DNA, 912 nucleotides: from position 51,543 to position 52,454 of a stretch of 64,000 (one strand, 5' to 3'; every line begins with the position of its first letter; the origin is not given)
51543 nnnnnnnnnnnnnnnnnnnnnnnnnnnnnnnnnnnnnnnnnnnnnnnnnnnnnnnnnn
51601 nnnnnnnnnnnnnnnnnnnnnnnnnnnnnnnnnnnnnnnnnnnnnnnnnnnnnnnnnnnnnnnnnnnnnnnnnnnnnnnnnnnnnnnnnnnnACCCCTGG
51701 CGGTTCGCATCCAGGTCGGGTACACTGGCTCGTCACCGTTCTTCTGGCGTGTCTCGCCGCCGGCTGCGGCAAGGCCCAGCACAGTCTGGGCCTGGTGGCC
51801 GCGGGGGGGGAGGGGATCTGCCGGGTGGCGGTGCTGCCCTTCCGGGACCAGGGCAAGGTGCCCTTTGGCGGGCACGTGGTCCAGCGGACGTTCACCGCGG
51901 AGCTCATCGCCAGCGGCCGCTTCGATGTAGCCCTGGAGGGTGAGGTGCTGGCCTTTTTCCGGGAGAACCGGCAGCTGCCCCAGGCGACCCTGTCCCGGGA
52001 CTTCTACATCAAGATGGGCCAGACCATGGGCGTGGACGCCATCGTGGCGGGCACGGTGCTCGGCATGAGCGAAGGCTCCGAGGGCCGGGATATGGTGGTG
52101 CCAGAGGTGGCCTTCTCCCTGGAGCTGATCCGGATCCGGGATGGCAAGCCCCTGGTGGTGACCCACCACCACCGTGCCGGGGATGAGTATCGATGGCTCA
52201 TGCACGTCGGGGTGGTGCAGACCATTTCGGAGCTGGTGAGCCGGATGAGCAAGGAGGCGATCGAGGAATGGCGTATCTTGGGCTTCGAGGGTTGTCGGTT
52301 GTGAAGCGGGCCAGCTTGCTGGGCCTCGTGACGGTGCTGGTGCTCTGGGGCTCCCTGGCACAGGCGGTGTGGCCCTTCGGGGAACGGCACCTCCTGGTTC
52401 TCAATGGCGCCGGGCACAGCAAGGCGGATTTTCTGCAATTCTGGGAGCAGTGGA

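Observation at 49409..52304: Three tandem paralogues of one small alpha/beta lipoprotein fold with distinct decorations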

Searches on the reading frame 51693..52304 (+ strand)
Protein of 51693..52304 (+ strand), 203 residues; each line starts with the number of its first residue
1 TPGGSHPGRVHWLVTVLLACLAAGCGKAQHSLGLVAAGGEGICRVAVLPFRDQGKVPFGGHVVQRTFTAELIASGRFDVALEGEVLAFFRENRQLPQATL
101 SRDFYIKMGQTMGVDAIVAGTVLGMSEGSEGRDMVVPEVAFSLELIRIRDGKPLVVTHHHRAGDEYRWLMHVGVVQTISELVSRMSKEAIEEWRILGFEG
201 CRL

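Call 25: find_homologous_proteins(query=window:51693-52304:+)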
Query window:51693-52304:+ (203 aa): 6 proteins with E <= 0.001 among 622 candidates.
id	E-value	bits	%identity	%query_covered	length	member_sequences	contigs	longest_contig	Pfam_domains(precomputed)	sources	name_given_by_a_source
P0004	4.0e-131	453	100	100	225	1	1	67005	-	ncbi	ncbi:MAG: hypothetical protein AB1634_02030 [Thermodesulfobacteriota bacterium]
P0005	1.2e-58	216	53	92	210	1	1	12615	-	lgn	-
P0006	2.4e-52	195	49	92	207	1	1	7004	-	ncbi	-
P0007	4.3e-38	149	43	91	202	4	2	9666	-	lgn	-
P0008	4.0e-21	93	38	89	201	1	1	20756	-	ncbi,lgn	-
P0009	6.4e-6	44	29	92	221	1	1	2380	PF13036.12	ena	-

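Call 27: find_encoding_contigs(protein=P0008, flank=10000, max_places=3)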
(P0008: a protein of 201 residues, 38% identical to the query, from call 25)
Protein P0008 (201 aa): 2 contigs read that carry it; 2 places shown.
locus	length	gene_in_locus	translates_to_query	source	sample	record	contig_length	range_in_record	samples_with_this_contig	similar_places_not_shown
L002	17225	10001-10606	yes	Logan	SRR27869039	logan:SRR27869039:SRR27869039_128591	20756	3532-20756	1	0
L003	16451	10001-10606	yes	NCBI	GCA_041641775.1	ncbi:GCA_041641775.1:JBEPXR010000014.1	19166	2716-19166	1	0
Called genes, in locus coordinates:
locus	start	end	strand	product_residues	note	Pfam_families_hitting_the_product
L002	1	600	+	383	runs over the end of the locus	PF14522:Cytochrome_C7 (faint), PF22113:Mtrc-MtrF_II-IV_dom (weak), PF09699:Paired_CXXCH_1, PF14537:Cytochrom_c3_2 (weak)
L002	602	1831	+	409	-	PF01436:NHL (faint), PF17170:DUF5128 (weak)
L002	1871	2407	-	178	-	PF00072:Response_reg, PF02954:HTH_8, PF13556:HTH_30 (weak)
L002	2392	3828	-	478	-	PF00512:HisKA (weak), PF02518:HATPase_c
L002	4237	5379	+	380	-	PF09699:Paired_CXXCH_1 (faint)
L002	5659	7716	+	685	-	-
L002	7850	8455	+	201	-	-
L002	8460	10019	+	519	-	-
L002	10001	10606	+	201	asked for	-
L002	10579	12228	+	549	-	PF13145:Rotamase_2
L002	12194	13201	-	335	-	-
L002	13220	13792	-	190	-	-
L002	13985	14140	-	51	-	-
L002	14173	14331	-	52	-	-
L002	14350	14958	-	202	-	-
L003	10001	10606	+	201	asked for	-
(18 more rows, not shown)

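Call 28: find_encoding_contigs(protein=P0007, flank=10000, max_places=3)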
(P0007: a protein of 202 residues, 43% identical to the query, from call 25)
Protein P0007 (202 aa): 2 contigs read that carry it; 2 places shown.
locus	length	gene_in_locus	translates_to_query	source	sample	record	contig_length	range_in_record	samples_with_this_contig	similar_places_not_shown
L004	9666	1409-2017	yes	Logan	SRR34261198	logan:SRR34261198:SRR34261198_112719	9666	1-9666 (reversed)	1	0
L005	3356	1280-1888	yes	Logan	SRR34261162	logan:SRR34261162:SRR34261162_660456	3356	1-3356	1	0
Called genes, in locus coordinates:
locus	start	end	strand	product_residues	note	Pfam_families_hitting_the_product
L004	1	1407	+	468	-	?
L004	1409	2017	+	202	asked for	-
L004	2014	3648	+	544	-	PF13145:Rotamase_2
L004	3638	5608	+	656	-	PF22678:Cytochrom_c_NrfB-like (faint), PF02085:Cytochrom_CIII (faint), PF14522:Cytochrome_C7 (faint), PF22113:Mtrc-MtrF_II-IV_dom (faint), PF09699:Paired_CXXCH_1, PF14537:Cytochrom_c3_2 (weak), PF09699:Paired_CXXCH_1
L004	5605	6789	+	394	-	PF02085:Cytochrom_CIII (faint), PF14522:Cytochrome_C7 (faint), PF14537:Cytochrom_c3_2 (faint), PF22113:Mtrc-MtrF_II-IV_dom (faint), PF09699:Paired_CXXCH_1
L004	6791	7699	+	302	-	PF01436:NHL (faint)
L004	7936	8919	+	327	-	PF09699:Paired_CXXCH_1 (faint)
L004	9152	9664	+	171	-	?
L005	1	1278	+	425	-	?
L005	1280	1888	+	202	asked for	-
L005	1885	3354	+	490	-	?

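Call 29: find_encoding_contigs(protein=P0006, flank=10000, max_places=3)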
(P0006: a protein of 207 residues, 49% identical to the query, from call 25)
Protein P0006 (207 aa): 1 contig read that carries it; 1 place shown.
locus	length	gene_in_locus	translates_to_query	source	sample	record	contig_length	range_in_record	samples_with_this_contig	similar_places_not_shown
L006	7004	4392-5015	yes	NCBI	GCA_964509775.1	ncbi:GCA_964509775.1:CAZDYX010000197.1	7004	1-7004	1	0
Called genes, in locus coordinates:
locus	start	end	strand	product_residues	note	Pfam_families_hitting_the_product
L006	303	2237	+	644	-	-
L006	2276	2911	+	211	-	PF13036:LpoB, PF03783:CsgG (faint), PF05643:GNA1162-like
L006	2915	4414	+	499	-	-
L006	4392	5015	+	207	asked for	-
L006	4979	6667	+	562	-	PF13145:Rotamase_2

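Call 56: predict_structure(alignment_id=A3)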
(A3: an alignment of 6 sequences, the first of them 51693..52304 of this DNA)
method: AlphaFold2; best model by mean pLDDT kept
length: 203 residues; sequences in the alignment: 6
mean_pLDDT: 80.4   pTM: 0.73
mean pLDDT of the five models: 80.4, 79.0, 78.8, 78.5, 76.7
residues with pLDDT >= 90: 111; 70-90: 37; 50-70: 29; < 50: 26
segments of 3 or more residues with pLDDT < 50: 1-9, 24-39
pLDDT, mean of each block of 10 residues (from residue 1): 45 54 44 41 90 89 96 92 96 90 95 95 85 82 94 94 78 81 94 79 68
secondary structure, 60 per line:
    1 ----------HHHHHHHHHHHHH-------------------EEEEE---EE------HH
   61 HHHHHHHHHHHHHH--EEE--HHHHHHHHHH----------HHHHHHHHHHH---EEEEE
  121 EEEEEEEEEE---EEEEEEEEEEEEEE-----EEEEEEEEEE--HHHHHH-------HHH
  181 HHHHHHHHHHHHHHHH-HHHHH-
elements in order: H11-23 E43-47 H59-74 E77-79 H82-91 H102-112 E116-130 E134-147 E153-162 H165-170 H178-196 H198-202

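Call 61: fold_search(model_id=the predicted structure, library=pdb)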
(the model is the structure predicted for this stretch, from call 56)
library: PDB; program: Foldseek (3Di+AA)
matches with E <= 10: 886; with E <= 0.001: 79
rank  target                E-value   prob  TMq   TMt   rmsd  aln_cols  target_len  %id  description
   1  4hrv_B                3.6e-09  1.00  0.51  0.68   4.2       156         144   18  Crystal Structure of Lipoprotein GNA1162 from Neisseria meningitidis (released 2013-04-24)
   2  5t0z_B                1.9e-08  1.00  0.54  0.68   4.5       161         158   16  PelC from Geobacter metallireducens (released 2017-03-15)
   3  5t0z_A                1.9e-08  1.00  0.52  0.65   4.4       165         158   14  PelC from Geobacter metallireducens (released 2017-03-15)
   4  4hrv_A                2.6e-08  1.00  0.48  0.67   4.8       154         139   18  Crystal Structure of Lipoprotein GNA1162 from Neisseria meningitidis (released 2013-04-24)
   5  5t0z_D                3.8e-08  1.00  0.55  0.71   4.4       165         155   14  PelC from Geobacter metallireducens (released 2017-03-15)
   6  5t0z_C                4.3e-08  1.00  0.54  0.68   5.0       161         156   15  PelC from Geobacter metallireducens (released 2017-03-15)
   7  3w1e                  1.6e-07  1.00  0.53  0.32   6.5       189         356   10  Structure of FlgT, a flagellar basal body component protein (released 2013-04-03)
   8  9h80_A                2.1e-07  1.00  0.52  0.67   5.4       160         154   16  Structure of the outer membrane exopolysaccharide transporter PelBC (released 2025-06-11)
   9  8z5n_0                4.5e-07  1.00  0.52  0.31   6.8       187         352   11  Cryo-EM structure of the LPHT ring (released 2025-10-22)
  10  6uxc_B                5.8e-07  1.00  0.47  0.55   6.9       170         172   14  1.65A resolution structure of the hypothetical protein CT253 from Chlamydia trachomatis (released 2020-11-11)
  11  5t10_B                6.5e-07  1.00  0.50  0.71   3.2       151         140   15  PelC dodecamer from Paraburkholderia phytofirmans, space group P6 (released 2017-03-15)
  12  5t10_A                7.0e-07  1.00  0.47  0.70   3.6       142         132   17  PelC dodecamer from Paraburkholderia phytofirmans, space group P6 (released 2017-03-15)
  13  5t10_C                7.0e-07  1.00  0.46  0.66   3.5       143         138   16  PelC dodecamer from Paraburkholderia phytofirmans, space group P6 (released 2017-03-15)
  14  5t11_B                7.0e-07  1.00  0.46  0.63   4.7       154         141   17  PelC L103M dodecamer from Paraburkholderia phytofirmans, space group C2 (released 2017-03-15)
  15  5t11_I                7.9e-07  1.00  0.49  0.72   3.1       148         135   16  PelC L103M dodecamer from Paraburkholderia phytofirmans, space group C2 (released 2017-03-15)
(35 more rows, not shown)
